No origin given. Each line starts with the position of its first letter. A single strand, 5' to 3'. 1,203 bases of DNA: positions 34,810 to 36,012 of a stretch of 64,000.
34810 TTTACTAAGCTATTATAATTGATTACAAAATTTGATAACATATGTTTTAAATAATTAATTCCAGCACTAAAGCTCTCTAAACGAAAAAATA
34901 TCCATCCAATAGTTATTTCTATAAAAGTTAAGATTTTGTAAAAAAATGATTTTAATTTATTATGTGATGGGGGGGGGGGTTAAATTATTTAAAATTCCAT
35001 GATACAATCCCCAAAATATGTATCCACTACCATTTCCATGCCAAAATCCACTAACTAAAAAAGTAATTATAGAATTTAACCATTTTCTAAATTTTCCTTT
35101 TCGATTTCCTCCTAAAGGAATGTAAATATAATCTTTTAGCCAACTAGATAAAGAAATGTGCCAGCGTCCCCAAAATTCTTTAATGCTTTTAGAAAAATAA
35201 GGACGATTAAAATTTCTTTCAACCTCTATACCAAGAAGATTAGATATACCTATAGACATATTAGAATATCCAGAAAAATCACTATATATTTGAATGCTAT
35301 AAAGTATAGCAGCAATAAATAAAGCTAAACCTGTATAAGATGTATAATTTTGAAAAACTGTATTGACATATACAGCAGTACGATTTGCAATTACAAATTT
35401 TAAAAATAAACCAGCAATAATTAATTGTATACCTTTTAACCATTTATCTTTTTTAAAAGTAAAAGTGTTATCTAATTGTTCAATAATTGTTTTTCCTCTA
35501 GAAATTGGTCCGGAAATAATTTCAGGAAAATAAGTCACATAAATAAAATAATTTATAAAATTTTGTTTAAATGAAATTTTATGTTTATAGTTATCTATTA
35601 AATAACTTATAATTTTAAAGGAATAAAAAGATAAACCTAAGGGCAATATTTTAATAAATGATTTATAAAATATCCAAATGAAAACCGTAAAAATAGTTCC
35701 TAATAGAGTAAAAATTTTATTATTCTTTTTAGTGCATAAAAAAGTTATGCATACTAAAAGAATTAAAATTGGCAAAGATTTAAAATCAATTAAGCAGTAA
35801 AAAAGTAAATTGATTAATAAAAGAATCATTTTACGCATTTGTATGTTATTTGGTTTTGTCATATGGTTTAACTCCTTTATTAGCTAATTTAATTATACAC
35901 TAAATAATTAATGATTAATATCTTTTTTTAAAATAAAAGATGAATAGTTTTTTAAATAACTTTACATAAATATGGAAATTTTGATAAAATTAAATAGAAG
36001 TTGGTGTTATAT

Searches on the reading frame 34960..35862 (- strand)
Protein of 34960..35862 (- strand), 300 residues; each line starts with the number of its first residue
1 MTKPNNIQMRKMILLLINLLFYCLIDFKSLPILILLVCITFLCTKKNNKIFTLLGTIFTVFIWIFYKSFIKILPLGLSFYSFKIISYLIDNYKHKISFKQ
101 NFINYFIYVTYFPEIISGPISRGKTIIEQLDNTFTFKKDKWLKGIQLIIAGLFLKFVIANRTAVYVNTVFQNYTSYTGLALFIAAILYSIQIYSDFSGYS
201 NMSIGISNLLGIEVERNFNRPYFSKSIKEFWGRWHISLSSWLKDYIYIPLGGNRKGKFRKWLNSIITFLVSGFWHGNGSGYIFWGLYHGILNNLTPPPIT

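Call 29: search_protein_families(library=pfam, proteins=[window:34960-35862:-], max_evalue=0.001)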
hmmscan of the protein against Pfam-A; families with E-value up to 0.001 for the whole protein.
window:34960-35862:- (300 aa): 2 families
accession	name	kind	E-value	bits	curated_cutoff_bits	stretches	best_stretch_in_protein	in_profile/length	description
PF03062.24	MBOAT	-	2.8e-27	96.3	27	1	64-290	62-289/337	MBOAT, membrane-bound O-acyltransferase family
PF13813.11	MBOAT_2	-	1.5e-08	35.2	25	1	217-279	4-68/85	Membrane bound O-acyl transferase family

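Call 72: find_encoding_contigs(protein=window:34960-35862:-, flank=1500, max_places=6)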
Protein window:34960-35862:- (300 aa): 1 contig read that carries it; 1 place shown.
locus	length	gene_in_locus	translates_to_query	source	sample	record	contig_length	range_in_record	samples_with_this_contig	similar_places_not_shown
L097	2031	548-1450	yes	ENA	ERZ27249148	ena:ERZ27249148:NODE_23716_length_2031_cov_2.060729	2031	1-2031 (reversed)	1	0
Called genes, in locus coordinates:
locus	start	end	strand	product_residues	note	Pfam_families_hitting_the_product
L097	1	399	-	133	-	?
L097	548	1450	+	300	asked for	PF03062:MBOAT, PF13813:MBOAT_2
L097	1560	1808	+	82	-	-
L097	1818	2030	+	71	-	?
